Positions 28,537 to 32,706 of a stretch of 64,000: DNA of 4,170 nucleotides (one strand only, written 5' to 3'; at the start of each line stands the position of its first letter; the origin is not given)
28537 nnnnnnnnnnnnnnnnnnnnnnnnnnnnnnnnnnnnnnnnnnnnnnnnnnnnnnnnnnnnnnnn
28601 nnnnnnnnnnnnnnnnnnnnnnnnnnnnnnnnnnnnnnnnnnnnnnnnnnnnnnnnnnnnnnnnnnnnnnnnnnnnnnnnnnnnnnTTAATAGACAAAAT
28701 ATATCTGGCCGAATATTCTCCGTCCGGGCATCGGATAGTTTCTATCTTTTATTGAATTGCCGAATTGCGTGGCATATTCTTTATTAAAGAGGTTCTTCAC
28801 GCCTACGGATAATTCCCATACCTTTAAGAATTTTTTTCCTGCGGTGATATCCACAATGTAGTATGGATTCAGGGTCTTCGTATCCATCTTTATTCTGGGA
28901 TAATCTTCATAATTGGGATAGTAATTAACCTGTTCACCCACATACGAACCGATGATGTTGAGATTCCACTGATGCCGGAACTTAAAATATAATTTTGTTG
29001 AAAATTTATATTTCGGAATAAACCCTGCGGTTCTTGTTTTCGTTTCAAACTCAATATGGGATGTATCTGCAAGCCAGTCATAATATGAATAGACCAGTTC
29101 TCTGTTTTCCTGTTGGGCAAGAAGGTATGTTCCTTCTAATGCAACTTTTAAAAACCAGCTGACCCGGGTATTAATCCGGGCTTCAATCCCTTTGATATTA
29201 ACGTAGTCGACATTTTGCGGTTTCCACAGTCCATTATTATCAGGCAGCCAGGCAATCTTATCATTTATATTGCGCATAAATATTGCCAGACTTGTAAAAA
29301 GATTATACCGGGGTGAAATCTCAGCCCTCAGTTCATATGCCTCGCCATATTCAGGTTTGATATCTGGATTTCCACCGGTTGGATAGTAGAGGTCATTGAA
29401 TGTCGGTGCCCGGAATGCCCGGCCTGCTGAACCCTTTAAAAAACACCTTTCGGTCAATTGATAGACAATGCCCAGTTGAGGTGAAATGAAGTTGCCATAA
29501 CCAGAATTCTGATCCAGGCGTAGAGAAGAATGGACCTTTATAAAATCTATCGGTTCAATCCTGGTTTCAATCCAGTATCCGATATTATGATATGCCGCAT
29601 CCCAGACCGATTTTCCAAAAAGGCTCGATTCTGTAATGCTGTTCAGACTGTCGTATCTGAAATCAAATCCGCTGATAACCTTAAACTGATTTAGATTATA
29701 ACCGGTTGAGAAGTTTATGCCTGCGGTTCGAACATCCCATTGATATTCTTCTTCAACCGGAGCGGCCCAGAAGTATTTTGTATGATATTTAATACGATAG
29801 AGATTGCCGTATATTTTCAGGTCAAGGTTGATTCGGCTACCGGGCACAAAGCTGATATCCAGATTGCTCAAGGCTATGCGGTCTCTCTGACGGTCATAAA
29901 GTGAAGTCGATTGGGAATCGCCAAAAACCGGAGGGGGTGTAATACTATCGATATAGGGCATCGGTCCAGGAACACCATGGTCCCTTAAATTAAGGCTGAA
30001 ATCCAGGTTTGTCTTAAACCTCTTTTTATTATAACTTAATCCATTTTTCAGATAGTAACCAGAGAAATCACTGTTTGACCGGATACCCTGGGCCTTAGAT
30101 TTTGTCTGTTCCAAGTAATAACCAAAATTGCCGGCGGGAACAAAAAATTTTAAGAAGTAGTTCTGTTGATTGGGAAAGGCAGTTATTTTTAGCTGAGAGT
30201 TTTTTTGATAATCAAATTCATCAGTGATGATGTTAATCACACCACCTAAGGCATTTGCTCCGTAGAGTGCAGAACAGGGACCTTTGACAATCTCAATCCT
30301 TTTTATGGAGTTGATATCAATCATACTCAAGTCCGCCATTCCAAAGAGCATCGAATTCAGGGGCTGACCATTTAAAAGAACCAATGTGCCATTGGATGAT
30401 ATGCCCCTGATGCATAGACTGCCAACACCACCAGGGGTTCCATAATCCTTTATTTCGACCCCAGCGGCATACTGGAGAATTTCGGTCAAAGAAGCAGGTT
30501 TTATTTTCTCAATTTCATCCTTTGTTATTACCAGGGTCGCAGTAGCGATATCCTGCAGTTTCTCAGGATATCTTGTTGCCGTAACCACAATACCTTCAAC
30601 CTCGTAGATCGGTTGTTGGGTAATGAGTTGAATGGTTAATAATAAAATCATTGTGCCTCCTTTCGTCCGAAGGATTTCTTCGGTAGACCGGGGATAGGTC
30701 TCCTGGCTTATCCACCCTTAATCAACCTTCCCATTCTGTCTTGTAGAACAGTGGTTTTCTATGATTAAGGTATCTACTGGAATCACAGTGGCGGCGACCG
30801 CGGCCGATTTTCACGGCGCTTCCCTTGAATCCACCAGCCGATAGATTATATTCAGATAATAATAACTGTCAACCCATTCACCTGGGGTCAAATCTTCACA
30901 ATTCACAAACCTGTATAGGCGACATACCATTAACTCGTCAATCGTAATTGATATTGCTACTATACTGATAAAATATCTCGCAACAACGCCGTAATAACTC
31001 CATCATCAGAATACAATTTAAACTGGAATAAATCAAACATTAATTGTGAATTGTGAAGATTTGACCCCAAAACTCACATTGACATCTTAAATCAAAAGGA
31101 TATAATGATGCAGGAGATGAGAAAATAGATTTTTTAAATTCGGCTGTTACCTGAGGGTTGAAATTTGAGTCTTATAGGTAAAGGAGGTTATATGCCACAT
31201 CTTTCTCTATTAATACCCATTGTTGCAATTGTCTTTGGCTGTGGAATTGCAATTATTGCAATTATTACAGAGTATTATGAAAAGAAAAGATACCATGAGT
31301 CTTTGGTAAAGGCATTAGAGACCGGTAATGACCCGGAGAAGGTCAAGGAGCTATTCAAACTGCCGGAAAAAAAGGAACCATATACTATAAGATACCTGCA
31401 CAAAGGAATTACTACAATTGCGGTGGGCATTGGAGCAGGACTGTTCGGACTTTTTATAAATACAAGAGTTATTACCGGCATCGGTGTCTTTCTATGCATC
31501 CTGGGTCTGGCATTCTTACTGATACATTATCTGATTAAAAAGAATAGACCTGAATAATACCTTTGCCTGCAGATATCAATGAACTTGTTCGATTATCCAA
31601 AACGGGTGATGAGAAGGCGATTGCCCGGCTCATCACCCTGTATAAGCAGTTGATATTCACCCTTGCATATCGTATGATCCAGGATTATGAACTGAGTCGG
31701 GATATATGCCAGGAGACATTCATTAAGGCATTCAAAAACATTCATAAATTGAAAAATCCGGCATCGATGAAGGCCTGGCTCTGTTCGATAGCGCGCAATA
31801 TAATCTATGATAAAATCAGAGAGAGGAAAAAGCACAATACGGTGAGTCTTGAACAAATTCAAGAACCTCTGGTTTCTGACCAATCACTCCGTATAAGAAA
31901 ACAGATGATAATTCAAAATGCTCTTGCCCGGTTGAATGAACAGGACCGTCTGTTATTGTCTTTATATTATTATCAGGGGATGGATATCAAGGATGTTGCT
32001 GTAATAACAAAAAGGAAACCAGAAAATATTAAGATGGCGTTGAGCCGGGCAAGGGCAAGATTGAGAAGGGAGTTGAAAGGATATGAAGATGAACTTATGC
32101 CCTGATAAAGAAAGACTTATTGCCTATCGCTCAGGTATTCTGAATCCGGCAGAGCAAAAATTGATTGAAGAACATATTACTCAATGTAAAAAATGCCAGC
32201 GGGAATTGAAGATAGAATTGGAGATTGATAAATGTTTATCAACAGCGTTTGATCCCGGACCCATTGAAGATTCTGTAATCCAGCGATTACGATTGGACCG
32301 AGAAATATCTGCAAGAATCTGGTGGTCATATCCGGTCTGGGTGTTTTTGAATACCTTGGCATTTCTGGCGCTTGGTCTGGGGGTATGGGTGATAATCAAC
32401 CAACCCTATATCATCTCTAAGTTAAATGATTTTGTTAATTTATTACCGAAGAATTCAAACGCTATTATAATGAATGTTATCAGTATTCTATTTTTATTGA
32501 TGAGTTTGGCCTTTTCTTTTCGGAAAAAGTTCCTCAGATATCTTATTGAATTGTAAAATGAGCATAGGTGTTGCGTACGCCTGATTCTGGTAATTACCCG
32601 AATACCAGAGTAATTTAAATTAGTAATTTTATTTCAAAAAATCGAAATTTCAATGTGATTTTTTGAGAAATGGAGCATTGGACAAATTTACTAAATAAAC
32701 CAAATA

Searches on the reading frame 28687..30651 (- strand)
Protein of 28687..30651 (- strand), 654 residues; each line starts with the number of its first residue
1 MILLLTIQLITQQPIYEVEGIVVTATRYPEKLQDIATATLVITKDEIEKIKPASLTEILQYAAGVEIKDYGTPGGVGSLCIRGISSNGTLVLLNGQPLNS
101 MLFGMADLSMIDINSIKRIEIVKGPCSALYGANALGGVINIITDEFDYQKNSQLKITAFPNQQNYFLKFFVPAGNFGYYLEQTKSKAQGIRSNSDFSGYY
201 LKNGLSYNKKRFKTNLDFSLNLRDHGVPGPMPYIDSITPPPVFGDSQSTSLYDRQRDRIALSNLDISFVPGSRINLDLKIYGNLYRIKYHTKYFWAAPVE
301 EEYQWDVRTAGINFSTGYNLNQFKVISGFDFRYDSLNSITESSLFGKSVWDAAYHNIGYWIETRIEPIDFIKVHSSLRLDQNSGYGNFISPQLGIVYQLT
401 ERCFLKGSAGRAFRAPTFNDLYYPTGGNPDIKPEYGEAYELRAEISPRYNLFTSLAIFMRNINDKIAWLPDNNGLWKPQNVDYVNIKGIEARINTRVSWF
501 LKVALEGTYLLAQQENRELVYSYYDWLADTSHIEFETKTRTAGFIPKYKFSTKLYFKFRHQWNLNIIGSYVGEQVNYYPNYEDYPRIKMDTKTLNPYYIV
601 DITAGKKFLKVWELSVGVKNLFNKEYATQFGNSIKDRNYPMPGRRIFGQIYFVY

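Call 34: search_protein_families(library=pfam, proteins=[window:28687-30651:-], max_evalue=0.001)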
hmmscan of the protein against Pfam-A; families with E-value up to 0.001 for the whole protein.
window:28687-30651:- (654 aa): 2 families
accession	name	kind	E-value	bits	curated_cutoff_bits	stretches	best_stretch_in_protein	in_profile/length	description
PF00593.30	TonB_dep_Rec_b-barrel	-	7.7e-39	135.2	27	1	193-621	5-436/436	TonB dependent receptor-like, beta-barrel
PF07715.20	Plug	-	2e-27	96.2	23.9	1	32-138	2-107/107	TonB-dependent Receptor Plug Domain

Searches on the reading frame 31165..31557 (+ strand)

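Call 34: search_protein_families(library=pfam, proteins=[window:31165-31557:+], max_evalue=0.001)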
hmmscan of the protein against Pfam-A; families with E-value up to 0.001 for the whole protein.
window:31165-31557:+ (130 aa): 1 family
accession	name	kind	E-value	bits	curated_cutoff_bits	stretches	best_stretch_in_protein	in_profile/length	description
PF19762.4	DUF6249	-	4.3e-14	52.8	33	1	19-123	1-102/104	Domain of unknown function (DUF6249)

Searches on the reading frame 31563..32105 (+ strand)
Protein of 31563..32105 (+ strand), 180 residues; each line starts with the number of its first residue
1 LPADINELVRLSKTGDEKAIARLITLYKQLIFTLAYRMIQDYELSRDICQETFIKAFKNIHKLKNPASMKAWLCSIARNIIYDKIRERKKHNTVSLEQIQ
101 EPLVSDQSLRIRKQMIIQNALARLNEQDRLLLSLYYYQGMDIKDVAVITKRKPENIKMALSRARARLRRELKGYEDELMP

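Call 34: search_protein_families(library=pfam, proteins=[window:31563-32105:+], max_evalue=0.001)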
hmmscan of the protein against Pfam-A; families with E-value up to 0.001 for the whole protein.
window:31563-32105:+ (180 aa): 4 families
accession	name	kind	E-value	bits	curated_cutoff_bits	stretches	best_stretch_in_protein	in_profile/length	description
PF04542.20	Sigma70_r2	-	2.1e-15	56.7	24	1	23-90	1-70/71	Sigma-70 region 2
PF08281.18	Sigma70_r4_2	-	3.9e-11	42.9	25.7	1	115-167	2-54/54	Sigma-70, region 4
PF04545.22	Sigma70_r4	-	1.2e-07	31.5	24.1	1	120-168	1-49/50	Sigma-70, region 4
PF07638.17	Sigma70_ECF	-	0.00029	21.2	21.1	1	3-172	2-184/185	ECF sigma factor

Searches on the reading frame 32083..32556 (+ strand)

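Call 34: search_protein_families(library=pfam, proteins=[window:32083-32556:+], max_evalue=0.001)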
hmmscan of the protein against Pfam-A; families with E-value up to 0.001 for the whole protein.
window:32083-32556:+ (157 aa): 1 family
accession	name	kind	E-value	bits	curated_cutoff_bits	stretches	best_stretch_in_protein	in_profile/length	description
PF13490.11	zf-HC2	-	0.00025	21.5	22.2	1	10-39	6-35/35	Putative zinc-finger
